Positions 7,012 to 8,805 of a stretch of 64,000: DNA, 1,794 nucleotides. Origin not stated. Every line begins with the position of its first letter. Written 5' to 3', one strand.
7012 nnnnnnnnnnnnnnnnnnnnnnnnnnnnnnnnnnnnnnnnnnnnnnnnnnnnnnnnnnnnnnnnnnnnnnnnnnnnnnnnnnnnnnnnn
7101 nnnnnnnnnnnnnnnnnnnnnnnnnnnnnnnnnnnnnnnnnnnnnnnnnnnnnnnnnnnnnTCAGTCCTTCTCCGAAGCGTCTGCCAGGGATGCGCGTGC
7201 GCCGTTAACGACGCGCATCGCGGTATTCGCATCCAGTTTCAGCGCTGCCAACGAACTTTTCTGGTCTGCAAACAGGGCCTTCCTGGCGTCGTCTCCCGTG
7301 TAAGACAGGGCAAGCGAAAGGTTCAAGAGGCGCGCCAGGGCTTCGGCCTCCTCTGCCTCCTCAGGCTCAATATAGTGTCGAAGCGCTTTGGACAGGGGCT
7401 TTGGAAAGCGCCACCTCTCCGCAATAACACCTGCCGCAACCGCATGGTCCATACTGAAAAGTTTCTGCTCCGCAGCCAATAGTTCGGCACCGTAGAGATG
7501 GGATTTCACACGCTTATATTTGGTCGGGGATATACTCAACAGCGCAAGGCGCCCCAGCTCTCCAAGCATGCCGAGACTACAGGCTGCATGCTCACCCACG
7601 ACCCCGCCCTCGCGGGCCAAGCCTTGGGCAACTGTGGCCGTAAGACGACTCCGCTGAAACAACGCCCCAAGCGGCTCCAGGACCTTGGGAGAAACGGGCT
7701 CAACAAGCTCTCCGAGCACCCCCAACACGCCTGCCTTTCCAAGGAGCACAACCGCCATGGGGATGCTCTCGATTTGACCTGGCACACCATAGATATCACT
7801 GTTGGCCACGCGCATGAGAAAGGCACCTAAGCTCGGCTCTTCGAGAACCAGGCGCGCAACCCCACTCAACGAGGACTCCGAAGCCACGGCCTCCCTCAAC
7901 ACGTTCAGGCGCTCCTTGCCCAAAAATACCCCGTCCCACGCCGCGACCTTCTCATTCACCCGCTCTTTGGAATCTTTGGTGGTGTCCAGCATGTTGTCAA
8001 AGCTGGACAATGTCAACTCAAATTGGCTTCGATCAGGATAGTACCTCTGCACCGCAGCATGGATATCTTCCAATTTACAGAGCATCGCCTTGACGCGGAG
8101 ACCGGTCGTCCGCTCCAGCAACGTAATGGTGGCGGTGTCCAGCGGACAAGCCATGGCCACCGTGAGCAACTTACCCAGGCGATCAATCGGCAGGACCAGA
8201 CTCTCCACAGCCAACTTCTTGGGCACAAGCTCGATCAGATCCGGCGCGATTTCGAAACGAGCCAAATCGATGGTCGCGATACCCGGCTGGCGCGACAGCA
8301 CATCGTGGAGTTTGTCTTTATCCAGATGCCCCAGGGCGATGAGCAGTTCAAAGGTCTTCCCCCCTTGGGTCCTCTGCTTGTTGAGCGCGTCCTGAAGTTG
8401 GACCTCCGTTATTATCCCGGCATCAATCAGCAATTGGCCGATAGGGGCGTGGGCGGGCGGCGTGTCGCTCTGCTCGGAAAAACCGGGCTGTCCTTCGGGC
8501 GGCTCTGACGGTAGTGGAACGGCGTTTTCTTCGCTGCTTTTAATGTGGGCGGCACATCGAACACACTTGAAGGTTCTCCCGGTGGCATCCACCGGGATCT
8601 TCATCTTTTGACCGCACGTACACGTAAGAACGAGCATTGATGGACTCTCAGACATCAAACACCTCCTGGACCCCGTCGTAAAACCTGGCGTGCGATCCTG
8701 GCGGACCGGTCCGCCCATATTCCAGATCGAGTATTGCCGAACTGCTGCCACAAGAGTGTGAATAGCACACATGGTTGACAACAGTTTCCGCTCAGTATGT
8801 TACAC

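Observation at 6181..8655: Zinc-ribbon/MshEN/HDOD regulator with an overlapping Nif11-like 79-aa gene, convergent with a radical-SAM/SPASM-like protein lacking its Fe-S motif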

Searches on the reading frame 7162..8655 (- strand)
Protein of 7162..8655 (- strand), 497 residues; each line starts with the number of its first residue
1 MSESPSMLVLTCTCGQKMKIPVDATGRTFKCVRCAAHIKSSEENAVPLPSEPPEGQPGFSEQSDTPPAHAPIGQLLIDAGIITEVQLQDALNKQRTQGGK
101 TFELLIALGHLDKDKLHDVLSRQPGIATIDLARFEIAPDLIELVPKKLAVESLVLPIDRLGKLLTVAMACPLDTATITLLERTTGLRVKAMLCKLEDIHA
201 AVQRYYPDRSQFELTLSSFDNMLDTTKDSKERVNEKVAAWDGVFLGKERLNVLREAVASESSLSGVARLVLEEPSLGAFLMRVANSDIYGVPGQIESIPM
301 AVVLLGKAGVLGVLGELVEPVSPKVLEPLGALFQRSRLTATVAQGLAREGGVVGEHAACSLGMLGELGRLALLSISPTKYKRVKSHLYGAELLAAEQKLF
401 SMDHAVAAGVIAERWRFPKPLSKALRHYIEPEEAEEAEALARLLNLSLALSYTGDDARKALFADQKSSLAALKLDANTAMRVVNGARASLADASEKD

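Call 3: search_protein_families(library=pfam, proteins=[window:7162-8655:-], max_evalue=1)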
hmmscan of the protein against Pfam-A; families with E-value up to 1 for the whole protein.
window:7162-8655:- (497 aa): 5 families
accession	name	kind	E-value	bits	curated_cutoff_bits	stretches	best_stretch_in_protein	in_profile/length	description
PF08668.18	HDOD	-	6.2e-27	94.8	22.9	1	252-428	11-193/196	HDOD domain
PF05157.20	MshEN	-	2.8e-16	59.7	23.1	1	125-210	2-88/90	MshEN domain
PF23783.1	Zn_ribbon_TiaS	-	0.15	12.3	27.3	1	12-45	4-36/41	TiaS C-terminal zinc ribbon domain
PF17103.10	Stealth_CR4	-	0.27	11.7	27.4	1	203-217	34-48/55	Stealth protein CR4, conserved region 4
PF19211.5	CoV_NSP2_N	-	0.32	11.1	29.7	1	9-41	131-161/204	Coronavirus replicase NSP2, N-terminal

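Call 4: search_protein_families(library=ncbifam, proteins=[window:7162-8655:-], max_evalue=1)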
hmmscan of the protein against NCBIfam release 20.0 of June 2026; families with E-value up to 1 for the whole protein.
window:7162-8655:- (497 aa): 5 families
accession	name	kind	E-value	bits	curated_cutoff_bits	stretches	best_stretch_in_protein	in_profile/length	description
NF008411.1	PRK11234.1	equivalog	3.5e-19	68.7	1170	1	68-222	480-633/723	cyclic di-3',5'-guanylate-activated glycosyltransferase NfrB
TIGR02538.1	type_IV_pilB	equivalog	2.1e-17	63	675.65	1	72-236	2-166/564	type IV-A pilus assembly ATPase PilB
NF053729.1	c-di-GMP_motif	domain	7.2e-13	48.1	38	1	71-123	1-53/53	cyclic di-GMP-binding domain-containing protein, MshE-related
NF012033.0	PRK15489.1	equivalog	1.2e-10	40.2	537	1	70-224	491-647/703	glycosyl transferase family protein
TIGR03029.1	EpsG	equivalog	0.00034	19.9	313.8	1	70-141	3-74/274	chain length determinant protein tyrosine kinase EpsG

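Call 51: find_homologous_proteins(query=window:7162-8655:-, max_evalue=1e-10)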
Query window:7162-8655:- (497 aa): 99 proteins with E <= 1e-10 among 8000 candidates.
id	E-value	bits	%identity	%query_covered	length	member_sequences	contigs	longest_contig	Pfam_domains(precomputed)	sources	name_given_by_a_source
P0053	0.0e+0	1075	100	100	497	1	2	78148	PF05157.21,PF08668.19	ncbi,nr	ncbi:MAG: HDOD domain-containing protein [Candidatus Hydrogenedentes bacterium]|nr:HDOD domain-conta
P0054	1.2e-201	689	64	100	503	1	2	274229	PF05157.21,PF08668.19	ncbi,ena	-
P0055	1.2e-181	623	58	100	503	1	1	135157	PF05157.21,PF08668.19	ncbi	-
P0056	2.0e-181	622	60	100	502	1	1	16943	PF05157.21,PF08668.19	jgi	-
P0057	1.7e-180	619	58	100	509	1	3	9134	PF05157.21,PF08668.19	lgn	-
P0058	6.9e-180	617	62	94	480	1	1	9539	PF05157.21,PF08668.19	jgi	jgi:HD-like signal output (HDOD) protein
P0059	6.1e-178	611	57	100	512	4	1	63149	PF05157.21,PF08668.19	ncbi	-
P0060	9.6e-160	551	55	93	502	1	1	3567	PF05157.21,PF08668.19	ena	-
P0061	1.1e-157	544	54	93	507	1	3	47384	PF05157.21,PF08668.19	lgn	-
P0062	1.3e-156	540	53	97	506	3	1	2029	PF05157.21,PF08668.19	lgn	-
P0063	3.2e-156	539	55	91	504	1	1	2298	PF05157.21,PF08668.19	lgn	-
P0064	4.4e-156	539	52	98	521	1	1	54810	PF05157.21,PF08668.19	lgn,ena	-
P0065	7.5e-156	538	56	95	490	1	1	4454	PF05157.21,PF08668.19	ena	-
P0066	8.9e-156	538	51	97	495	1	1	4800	PF05157.21,PF08668.19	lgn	-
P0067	1.6e-154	534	53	93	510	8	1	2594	PF05157.21,PF08668.19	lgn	-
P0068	2.5e-151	523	51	98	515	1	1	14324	PF05157.21,PF08668.19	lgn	-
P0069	6.0e-151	522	51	98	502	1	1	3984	PF05157.21,PF08668.19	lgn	-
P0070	8.2e-151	521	54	90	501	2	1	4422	PF05157.21,PF08668.19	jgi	-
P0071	1.8e-148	514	51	97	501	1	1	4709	PF05157.21,PF08668.19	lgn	-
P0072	2.7e-148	513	50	98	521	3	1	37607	PF05157.21,PF08668.19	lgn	-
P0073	9.6e-147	508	51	91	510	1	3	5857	PF05157.21,PF08668.19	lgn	-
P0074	7.7e-138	479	55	85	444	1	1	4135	PF05157.21,PF08668.19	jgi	jgi:HD-like signal output (HDOD) protein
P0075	4.3e-118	413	45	95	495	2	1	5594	PF05157.21,PF08668.19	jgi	-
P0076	2.8e-116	407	45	94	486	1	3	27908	PF05157.21,PF08668.19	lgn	-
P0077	2.8e-113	398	43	96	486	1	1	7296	PF05157.21,PF08668.19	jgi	-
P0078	1.1e-106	376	44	91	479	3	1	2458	PF05157.21,PF08668.19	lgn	-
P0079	7.4e-106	373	44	95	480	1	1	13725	PF05157.21,PF08668.19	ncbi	-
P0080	3.0e-101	358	44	92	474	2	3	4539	PF05157.21,PF08668.19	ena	-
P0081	6.2e-101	357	41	96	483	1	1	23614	PF05157.21,PF08668.19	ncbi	-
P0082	2.0e-100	355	40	98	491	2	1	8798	PF05157.21,PF08668.19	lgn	-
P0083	6.3e-100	354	43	97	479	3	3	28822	PF05157.21,PF08668.19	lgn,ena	-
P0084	1.5e-99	352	42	97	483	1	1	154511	PF05157.21,PF08668.19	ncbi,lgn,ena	-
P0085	2.5e-99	352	41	99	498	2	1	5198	PF05157.21,PF08668.19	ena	-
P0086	2.6e-99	352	46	87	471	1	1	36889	PF05157.21,PF08668.19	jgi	-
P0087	1.9e-98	349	42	90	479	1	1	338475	PF05157.21,PF08668.19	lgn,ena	-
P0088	5.2e-98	347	41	97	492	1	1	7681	PF05157.21,PF08668.19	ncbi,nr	ncbi:MAG: HDOD domain-containing protein [Candidatus Hydrogenedentes bacterium]|nr:HDOD domain-conta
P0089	6.0e-98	347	39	98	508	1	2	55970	PF05157.21,PF08668.19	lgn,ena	-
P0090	3.0e-97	345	42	95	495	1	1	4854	PF05157.21,PF08668.19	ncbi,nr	ncbi:MAG: HDOD domain-containing protein [Candidatus Hydrogenedentes bacterium]|nr:HDOD domain-conta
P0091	5.0e-97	344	42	90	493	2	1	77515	PF05157.21,PF08668.19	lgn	-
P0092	1.7e-95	339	40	98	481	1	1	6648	PF05157.21,PF08668.19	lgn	-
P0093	5.0e-95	337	43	88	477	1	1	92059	PF05157.21,PF08668.19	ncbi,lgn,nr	ncbi:MAG: HDOD domain-containing protein [Candidatus Hydrogenedentes bacterium]|nr:HDOD domain-conta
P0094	7.1e-94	334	40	99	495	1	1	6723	PF05157.21,PF08668.19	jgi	jgi:HD-like signal output (HDOD) protein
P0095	5.2e-93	331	42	87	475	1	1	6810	PF05157.21,PF08668.19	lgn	-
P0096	7.9e-92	327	43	87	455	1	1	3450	PF05157.21,PF08668.19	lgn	-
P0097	1.4e-91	326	41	91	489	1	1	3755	PF05157.21,PF08668.19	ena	-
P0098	1.0e-89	320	41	91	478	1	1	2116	PF05157.21,PF08668.19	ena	-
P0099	1.7e-89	319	39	95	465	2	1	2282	PF05157.21,PF08668.19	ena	-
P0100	9.6e-89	317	56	42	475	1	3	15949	PF05157.21,PF08668.19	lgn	-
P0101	1.7e-85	306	42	87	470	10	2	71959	PF05157.21,PF08668.19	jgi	jgi:HD-like signal output (HDOD) protein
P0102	3.6e-85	305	40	90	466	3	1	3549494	PF05157.21,PF08668.19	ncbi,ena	-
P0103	2.2e-82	296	36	97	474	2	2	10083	PF05157.21,PF08668.19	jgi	jgi:HD-like signal output (HDOD) protein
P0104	1.2e-81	293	38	95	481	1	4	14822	PF05157.21,PF08668.19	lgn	-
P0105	2.1e-81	293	38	99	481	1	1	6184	PF05157.21,PF08668.19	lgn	-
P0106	1.2e-80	290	36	98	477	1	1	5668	PF05157.21,PF08668.19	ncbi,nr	ncbi:MAG: HDOD domain-containing protein [Candidatus Hydrogenedentes bacterium]|nr:HDOD domain-conta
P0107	6.1e-80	288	40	87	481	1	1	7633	PF05157.21,PF08668.19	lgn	-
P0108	3.7e-78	282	39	87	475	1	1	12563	PF05157.21,PF08668.19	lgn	-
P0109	3.1e-77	279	47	64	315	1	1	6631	PF05157.21,PF08668.19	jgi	jgi:hypothetical protein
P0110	7.2e-77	278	38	84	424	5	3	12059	PF05157.21,PF08668.19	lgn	-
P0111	7.7e-77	277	38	86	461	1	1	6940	PF05157.21,PF08668.19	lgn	-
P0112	7.7e-76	274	39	87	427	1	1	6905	PF05157.21,PF08668.19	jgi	jgi:HD-like signal output (HDOD) protein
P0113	3.1e-75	272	38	84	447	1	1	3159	PF05157.21,PF08668.19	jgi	jgi:HD-like signal output (HDOD) protein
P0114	3.8e-75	272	46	62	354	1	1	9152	PF05157.21,PF08668.19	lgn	-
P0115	2.4e-74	269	41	79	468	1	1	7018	PF05157.21,PF08668.19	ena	-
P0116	2.5e-72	263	41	73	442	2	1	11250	PF05157.21,PF08668.19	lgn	-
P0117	1.2e-68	250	32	91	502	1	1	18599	PF05157.21,PF08668.19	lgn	-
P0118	3.3e-67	246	42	62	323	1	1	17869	PF05157.21,PF08668.19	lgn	-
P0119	4.2e-67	245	38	79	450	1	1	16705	PF05157.21,PF08668.19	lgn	-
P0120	2.1e-66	243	40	62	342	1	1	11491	PF05157.21,PF08668.19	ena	-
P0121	3.1e-66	243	43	63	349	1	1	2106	PF05157.21,PF08668.19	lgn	-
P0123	1.5e-65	240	59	27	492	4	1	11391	PF05157.21,PF08668.19,PF01966.29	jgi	-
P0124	3.5e-65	239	43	62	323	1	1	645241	PF05157.21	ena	-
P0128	3.0e-64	236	41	63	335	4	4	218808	PF05157.21,PF08668.19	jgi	-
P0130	5.1e-63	232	37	73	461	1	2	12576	PF05157.21,PF08668.19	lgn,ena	-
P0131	1.1e-62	231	39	64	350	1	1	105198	PF05157.21,PF08668.19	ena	-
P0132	1.5e-62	230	35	84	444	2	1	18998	PF05157.21,PF08668.19,PF01966.29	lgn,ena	-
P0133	1.5e-62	230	33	84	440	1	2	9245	PF05157.21,PF08668.19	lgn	-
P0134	2.2e-61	227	32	85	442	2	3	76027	PF05157.21,PF08668.19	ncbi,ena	-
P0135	3.4e-61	226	34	85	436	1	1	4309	PF05157.21,PF08668.19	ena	-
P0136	9.2e-60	221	60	28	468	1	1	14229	PF05157.21,PF08668.19,PF01966.29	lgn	-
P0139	9.2e-59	218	35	86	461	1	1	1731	PF05157.21,PF08668.19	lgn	-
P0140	4.2e-56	209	34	76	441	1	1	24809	PF05157.21,PF08668.19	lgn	-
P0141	4.7e-56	209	32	79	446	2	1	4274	PF05157.21,PF08668.19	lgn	-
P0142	1.2e-54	204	38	70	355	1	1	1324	PF05157.21,PF08668.19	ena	-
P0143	5.6e-54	202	36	72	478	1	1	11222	PF05157.21,PF08668.19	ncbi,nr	ncbi:MAG: HDOD domain-containing protein [Candidatus Hydrogenedentes bacterium]|nr:HDOD domain-conta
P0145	8.3e-53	198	32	79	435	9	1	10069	PF05157.21,PF08668.19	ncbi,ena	-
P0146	4.8e-43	166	32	74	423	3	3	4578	PF05157.21,PF08668.19,PF01966.29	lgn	-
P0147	4.1e-38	150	35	60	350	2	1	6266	PF05157.21,PF08668.19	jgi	-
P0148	6.3e-35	139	29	76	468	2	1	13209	PF05157.21,PF08668.19,PF01966.29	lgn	-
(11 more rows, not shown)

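Call 52: find_encoding_contigs(protein=P0134, flank=6000, max_places=1)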
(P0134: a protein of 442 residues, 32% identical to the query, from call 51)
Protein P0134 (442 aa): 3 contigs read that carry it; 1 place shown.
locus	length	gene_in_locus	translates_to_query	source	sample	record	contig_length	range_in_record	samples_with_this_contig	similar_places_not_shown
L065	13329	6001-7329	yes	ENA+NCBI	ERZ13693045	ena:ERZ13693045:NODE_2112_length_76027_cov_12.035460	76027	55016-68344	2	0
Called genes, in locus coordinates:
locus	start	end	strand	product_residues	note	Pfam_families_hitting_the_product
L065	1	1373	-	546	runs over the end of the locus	PF00072:Response_reg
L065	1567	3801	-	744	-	PF00072:Response_reg, PF13188:PAS_8 (faint), PF08448:PAS_4, PF00989:PAS, PF08448:PAS_4, PF13426:PAS_9, PF08447:PAS_3, PF13426:PAS_9 (weak)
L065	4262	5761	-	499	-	PF05157:MshEN, PF00027:cNMP_binding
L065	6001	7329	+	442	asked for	PF05157:MshEN, PF08668:HDOD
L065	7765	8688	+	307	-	PF00294:PfkB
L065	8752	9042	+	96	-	-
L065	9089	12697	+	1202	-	PF03968:LptD_N (weak)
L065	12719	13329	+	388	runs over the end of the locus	PF01546:Peptidase_M20, PF07687:M20_dimer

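Call 53: find_encoding_contigs(protein=P0124, flank=6000, max_places=1)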
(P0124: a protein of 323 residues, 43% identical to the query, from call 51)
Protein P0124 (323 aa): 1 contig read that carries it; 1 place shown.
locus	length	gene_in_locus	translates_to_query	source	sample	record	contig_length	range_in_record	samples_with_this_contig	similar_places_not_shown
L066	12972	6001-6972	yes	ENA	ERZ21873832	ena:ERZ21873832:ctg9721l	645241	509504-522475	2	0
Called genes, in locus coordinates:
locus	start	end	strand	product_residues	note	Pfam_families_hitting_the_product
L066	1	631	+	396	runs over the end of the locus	PF00926:DHBP_synthase, PF00925:GTP_cyclohydro2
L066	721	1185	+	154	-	PF00885:DMRL_synthase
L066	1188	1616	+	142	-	PF01029:NusB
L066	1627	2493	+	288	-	PF02811:PHP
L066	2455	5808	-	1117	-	PF08614:ATG16 (faint), PF24161:CCDC39 (weak)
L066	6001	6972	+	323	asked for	PF05157:MshEN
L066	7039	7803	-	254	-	-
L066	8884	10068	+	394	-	PF11104:PilM_2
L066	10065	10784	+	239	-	-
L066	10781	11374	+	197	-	PF04612:T2SSM (faint), PF04350:PilO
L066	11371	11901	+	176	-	-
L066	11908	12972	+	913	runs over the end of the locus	PF03958:Secretin_N, PF00263:Secretin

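Call 54: find_encoding_contigs(protein=P0128, flank=6000, max_places=1)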
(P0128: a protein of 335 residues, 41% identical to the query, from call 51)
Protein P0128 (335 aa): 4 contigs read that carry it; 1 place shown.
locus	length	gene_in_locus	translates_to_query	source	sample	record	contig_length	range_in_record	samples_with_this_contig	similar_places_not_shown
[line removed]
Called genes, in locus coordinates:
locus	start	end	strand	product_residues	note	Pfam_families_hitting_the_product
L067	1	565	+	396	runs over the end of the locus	PF00926:DHBP_synthase, PF00925:GTP_cyclohydro2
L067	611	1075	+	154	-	PF00885:DMRL_synthase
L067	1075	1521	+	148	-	PF01029:NusB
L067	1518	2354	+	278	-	PF02811:PHP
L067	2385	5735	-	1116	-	-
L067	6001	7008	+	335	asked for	PF05157:MshEN, PF08668:HDOD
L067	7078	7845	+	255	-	-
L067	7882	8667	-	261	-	-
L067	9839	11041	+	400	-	PF11104:PilM_2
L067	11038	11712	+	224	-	-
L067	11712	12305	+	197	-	PF04350:PilO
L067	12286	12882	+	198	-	-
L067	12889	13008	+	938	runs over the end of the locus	PF21305:type_II_gspD_N0 (faint), PF07660:STN (weak), PF03958:Secretin_N, PF00263:Secretin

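Call 55: find_encoding_contigs(protein=P0117, flank=6000, max_places=1)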
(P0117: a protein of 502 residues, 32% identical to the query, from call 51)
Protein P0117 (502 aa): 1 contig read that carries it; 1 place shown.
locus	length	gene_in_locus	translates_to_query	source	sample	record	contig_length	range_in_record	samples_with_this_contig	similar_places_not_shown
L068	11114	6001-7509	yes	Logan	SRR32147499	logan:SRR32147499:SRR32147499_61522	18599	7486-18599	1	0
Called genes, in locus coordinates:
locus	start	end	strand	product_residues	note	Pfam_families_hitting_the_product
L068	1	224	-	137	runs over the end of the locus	PF00011:HSP20, PF27746:Small_heat_shock_put (faint), PF17886:ArsA_HSP20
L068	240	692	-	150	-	PF00011:HSP20, PF17886:ArsA_HSP20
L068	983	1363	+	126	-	-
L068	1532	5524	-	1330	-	-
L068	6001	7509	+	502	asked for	PF05157:MshEN, PF08668:HDOD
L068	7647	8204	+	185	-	-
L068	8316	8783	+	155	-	-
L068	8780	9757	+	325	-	PF00701:DHDPS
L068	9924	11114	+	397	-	?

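Call 67: find_encoding_contigs(protein=P0140, flank=5000, max_places=1)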
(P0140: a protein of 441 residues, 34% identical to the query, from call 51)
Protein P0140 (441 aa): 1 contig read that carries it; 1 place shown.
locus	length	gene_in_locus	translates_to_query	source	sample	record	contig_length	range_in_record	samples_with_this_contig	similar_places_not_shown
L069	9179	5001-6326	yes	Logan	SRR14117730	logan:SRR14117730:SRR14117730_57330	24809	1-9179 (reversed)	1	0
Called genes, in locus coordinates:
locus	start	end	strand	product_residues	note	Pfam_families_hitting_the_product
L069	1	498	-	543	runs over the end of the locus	PF00072:Response_reg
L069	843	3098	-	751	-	PF00072:Response_reg (weak), PF00989:PAS (weak), PF08448:PAS_4, PF13426:PAS_9 (weak), PF00989:PAS, PF08448:PAS_4, PF13426:PAS_9, PF08447:PAS_3 (weak), +1 more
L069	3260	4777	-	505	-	PF05157:MshEN, PF00027:cNMP_binding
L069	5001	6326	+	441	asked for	PF05157:MshEN, PF08668:HDOD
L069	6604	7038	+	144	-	-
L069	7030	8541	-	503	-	PF13646:HEAT_2 (faint)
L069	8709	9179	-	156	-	?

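Call 68: find_encoding_contigs(protein=P0119, flank=5000, max_places=1)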
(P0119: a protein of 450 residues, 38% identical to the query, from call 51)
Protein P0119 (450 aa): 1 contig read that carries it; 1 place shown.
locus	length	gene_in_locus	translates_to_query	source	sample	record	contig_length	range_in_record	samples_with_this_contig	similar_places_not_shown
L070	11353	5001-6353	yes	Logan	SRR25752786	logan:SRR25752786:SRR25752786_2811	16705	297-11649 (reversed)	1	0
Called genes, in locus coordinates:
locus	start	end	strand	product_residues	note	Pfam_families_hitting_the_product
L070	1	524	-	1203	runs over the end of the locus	PF02837:Glyco_hydro_2_N, PF00703:Glyco_hydro_2, PF02836:Glyco_hydro_2_C, PF13385:Laminin_G_3, PF16353:LacZ_4, PF02929:Bgal_small_N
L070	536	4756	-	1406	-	-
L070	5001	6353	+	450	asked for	PF05157:MshEN, PF08668:HDOD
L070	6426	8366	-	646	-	PF02771:Acyl-CoA_dh_N, PF02770:Acyl-CoA_dh_M, PF00441:Acyl-CoA_dh_1, PF08028:Acyl-CoA_dh_2 (weak), PF21263:Acyl-CoA-dh_C (faint), PF21343:ACAD9-ACADV_C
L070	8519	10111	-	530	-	PF07602:DUF1565 (weak), PF13229:Beta_helix (weak)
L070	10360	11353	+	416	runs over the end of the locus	PF06074:Portal_Mu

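Call 69: find_encoding_contigs(protein=P0143, flank=5000, max_places=1)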
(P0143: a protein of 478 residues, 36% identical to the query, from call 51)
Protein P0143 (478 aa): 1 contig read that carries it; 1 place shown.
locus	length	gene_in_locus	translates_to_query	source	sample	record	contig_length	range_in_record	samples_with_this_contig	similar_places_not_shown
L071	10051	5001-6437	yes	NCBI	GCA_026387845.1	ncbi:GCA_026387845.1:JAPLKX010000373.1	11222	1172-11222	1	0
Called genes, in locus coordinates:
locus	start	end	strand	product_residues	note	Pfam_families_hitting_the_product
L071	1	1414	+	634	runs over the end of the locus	-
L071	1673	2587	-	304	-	PF00481:PP2C, PF13672:PP2C_2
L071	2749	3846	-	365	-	PF07991:KARI_N, PF01450:KARI_C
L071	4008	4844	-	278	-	PF08450:SGL, PF01436:NHL (faint)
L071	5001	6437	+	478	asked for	PF05157:MshEN, PF08668:HDOD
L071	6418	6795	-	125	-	PF00856:SET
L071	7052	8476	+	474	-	PF00089:Trypsin, PF13365:Trypsin_2, PF00595:PDZ (weak), PF13180:PDZ_2, PF17820:PDZ_6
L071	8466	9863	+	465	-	PF13365:Trypsin_2, PF00595:PDZ (weak), PF13180:PDZ_2, PF17820:PDZ_6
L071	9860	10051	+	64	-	?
